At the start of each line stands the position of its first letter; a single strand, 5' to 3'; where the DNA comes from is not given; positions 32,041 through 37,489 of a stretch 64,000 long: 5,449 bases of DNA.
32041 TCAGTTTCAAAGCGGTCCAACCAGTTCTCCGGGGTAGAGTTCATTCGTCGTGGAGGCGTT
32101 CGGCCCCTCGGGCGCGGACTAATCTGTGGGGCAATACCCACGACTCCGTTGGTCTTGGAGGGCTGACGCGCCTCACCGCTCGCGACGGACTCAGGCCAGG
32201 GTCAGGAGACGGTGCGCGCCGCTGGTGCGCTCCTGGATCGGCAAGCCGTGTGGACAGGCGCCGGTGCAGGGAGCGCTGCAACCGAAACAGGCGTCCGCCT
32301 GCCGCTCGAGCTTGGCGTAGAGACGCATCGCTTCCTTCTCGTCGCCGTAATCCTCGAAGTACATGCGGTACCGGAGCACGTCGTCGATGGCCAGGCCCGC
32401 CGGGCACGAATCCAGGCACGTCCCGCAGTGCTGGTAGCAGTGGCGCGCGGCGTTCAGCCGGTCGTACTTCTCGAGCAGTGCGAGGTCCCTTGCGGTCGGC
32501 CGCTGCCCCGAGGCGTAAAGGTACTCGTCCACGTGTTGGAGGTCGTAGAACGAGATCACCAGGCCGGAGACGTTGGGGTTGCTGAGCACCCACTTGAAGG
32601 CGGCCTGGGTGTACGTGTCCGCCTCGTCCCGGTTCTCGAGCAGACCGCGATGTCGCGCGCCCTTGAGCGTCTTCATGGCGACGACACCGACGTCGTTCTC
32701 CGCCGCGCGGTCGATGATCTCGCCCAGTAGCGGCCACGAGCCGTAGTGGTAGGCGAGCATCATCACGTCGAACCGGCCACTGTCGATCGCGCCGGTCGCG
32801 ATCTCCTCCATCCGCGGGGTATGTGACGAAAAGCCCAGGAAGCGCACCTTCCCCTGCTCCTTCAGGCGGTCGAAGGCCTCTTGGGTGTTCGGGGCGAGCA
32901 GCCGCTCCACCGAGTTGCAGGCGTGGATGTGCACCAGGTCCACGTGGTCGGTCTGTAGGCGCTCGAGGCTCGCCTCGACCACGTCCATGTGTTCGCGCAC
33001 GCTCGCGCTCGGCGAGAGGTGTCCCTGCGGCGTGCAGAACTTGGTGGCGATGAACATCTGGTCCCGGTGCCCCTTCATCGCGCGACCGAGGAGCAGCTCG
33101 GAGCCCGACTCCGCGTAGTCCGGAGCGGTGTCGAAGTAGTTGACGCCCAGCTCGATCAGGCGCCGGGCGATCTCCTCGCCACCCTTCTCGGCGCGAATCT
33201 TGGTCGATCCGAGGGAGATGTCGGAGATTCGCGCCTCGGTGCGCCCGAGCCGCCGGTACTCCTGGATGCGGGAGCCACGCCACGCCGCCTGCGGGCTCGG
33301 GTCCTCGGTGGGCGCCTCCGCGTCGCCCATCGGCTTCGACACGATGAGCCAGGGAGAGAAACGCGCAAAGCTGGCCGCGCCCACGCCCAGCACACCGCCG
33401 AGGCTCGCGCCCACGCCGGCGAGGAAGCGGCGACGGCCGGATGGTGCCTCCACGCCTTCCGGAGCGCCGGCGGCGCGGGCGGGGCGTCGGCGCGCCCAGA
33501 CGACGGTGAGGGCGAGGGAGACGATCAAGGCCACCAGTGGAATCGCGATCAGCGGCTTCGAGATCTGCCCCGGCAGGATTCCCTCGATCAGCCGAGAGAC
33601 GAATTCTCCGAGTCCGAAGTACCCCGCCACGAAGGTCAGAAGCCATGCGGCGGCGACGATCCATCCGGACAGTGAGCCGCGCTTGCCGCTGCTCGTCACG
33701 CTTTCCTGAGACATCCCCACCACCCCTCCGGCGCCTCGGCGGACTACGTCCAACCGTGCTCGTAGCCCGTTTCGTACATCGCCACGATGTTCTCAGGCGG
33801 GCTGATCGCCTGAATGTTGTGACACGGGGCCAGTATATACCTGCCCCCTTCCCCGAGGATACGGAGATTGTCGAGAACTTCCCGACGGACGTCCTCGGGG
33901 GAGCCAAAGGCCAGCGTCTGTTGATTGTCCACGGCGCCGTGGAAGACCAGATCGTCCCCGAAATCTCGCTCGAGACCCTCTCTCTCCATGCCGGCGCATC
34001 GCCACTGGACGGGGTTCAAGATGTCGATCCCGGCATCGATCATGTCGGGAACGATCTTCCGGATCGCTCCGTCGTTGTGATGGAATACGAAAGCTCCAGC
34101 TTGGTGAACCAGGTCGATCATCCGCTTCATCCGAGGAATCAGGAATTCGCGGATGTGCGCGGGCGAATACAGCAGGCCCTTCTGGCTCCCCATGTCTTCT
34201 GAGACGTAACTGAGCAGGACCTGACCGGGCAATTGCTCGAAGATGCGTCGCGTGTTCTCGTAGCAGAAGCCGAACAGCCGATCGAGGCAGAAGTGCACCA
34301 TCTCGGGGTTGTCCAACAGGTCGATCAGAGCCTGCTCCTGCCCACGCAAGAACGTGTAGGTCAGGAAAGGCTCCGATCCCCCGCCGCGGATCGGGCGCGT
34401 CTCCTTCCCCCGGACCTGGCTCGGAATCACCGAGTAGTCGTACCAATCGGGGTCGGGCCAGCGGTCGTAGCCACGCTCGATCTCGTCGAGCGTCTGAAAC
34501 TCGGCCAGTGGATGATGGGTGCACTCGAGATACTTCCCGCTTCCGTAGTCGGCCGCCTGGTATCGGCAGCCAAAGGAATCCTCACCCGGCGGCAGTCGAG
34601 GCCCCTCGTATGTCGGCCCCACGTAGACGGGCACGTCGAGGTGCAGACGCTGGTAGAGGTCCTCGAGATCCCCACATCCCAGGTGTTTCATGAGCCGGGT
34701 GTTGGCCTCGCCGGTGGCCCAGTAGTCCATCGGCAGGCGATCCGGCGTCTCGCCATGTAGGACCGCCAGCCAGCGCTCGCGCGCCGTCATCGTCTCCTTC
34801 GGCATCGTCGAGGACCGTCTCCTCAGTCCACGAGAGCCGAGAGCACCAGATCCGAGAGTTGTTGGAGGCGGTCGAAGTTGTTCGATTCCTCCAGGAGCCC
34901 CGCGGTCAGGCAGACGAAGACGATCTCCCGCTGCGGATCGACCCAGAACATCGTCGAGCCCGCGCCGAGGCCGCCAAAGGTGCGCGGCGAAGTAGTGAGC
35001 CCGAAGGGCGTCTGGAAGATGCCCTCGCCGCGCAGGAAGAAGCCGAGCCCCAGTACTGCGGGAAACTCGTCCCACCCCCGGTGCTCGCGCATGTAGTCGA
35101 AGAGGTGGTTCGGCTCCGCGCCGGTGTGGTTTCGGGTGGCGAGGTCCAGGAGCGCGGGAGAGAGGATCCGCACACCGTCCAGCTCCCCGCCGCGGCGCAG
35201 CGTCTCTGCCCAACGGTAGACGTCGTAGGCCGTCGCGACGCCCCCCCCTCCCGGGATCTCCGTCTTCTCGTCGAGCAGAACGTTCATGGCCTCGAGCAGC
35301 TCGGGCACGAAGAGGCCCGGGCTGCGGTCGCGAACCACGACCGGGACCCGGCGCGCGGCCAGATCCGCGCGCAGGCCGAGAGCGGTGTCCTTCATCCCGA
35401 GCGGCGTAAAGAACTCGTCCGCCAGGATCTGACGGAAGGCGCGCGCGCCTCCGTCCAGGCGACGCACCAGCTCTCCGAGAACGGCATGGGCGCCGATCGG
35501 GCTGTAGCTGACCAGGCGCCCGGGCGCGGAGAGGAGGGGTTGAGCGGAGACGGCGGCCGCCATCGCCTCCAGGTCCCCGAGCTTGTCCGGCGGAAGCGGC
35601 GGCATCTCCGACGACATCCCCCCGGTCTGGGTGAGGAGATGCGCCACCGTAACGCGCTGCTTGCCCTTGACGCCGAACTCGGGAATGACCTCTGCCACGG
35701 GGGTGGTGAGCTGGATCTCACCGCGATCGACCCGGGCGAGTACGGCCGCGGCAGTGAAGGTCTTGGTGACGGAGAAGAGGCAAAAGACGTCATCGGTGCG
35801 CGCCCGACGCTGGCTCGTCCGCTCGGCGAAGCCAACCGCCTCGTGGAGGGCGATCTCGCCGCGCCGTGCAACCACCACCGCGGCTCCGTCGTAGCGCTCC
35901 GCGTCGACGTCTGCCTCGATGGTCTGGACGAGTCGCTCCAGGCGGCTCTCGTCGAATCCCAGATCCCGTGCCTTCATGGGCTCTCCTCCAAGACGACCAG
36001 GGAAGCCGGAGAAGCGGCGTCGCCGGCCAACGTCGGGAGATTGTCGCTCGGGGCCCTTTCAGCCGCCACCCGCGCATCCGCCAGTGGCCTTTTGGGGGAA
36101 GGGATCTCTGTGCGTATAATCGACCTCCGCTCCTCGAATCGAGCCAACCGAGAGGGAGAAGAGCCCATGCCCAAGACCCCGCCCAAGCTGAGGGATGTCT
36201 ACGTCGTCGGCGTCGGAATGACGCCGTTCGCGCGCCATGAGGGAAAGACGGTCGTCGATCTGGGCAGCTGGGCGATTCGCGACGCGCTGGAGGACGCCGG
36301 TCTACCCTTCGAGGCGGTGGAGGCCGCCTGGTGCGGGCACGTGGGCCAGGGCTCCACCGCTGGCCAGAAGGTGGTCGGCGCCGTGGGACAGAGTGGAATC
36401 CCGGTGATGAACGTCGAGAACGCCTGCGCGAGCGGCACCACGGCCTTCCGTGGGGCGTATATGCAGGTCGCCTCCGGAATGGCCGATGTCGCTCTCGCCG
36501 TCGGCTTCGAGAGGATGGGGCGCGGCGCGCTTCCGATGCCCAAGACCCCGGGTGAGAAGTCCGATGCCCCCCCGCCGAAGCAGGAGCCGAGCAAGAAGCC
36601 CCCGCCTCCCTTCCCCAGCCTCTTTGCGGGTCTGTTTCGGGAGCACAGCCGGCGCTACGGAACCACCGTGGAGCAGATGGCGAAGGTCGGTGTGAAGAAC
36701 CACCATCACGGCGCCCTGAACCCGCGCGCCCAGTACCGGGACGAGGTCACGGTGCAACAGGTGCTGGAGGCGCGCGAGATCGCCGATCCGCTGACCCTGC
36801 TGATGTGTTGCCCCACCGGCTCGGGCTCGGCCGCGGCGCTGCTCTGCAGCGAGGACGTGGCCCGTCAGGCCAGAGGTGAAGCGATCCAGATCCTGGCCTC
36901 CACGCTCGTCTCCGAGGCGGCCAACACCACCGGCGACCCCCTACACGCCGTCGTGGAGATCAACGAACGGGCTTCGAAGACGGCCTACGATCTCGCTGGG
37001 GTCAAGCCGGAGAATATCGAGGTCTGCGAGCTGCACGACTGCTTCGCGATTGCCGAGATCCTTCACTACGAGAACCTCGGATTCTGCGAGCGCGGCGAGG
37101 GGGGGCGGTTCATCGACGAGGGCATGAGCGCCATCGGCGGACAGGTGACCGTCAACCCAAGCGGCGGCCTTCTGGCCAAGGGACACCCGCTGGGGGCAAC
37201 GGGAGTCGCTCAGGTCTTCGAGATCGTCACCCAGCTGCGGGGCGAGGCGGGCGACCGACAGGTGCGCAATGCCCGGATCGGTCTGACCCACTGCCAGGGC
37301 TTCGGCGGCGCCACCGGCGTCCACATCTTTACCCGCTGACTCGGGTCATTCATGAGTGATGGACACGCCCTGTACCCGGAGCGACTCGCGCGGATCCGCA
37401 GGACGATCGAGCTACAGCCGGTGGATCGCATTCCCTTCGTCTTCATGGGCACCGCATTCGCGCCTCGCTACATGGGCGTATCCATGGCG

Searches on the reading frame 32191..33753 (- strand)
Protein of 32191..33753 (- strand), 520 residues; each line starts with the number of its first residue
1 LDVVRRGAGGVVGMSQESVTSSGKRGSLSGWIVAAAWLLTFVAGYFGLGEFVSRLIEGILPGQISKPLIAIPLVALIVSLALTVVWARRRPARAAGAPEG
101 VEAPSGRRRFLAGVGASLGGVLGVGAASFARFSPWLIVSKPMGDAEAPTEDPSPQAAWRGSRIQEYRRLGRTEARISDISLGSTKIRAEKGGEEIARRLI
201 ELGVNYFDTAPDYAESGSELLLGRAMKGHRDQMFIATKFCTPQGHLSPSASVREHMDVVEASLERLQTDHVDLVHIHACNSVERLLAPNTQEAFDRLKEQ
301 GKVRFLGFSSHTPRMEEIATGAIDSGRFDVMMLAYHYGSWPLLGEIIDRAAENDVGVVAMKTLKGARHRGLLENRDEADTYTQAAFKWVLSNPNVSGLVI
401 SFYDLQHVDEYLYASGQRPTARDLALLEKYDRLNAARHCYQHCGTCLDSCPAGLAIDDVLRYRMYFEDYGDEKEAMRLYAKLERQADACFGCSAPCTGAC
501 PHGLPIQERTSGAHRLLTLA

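Call 26: search_protein_families(library=pfam, proteins=[window:32191-33753:-], max_evalue=0.001)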
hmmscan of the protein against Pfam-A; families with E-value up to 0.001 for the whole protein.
window:32191-33753:- (520 aa): 8 families
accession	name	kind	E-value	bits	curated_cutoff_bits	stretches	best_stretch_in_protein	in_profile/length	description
PF00248.27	Aldo_ket_red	-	4.1e-28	98.7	24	1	194-366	23-195/291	Aldo/keto reductase family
PF13187.11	Fer4_9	-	3.8e-07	30.5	27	1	439-503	2-50/52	4Fe-4S dicluster domain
PF12838.12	Fer4_7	-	2.2e-05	25.3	27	1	442-503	4-51/52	4Fe-4S dicluster domain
PF13183.11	Fer4_8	-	0.0001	23.2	27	1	438-504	4-68/68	4Fe-4S dicluster domain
PF13484.11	Fer4_16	-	0.00012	23.2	30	1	442-502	4-65/66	4Fe-4S double cluster binding domain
PF13237.11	Fer4_10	-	0.00026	21.3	25.5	0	438-501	8-53/53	4Fe-4S dicluster domain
PF13534.11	Fer4_17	-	0.00041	21.3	22.2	1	442-504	4-60/61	4Fe-4S dicluster domain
PF12837.12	Fer4_6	-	0.00097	19.4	25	0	442-453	11-22/24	4Fe-4S binding domain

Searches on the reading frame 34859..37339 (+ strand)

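Call 26: search_protein_families(library=pfam, proteins=[window:34859-37339:+], max_evalue=0.001)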
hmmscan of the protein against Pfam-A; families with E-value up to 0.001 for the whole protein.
window:34859-37339:+ (826 aa): 4 families
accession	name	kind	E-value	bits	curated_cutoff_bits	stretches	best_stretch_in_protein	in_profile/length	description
PF22691.2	Thiolase_C_1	-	3.5e-40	137.5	28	1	701-816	19-133/144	Thiolase C-terminal domain-like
PF00108.29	Thiolase_N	-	1.8e-20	73.9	26.4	1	447-637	1-218/260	Thiolase, N-terminal domain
PF02803.24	Thiolase_C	-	5e-10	39.5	27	1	703-809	25-113/123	Thiolase, C-terminal domain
PF00109.32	ketoacyl-synt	-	0.00046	20.3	20.8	1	515-553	166-204/252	Beta-ketoacyl synthase, N-terminal domain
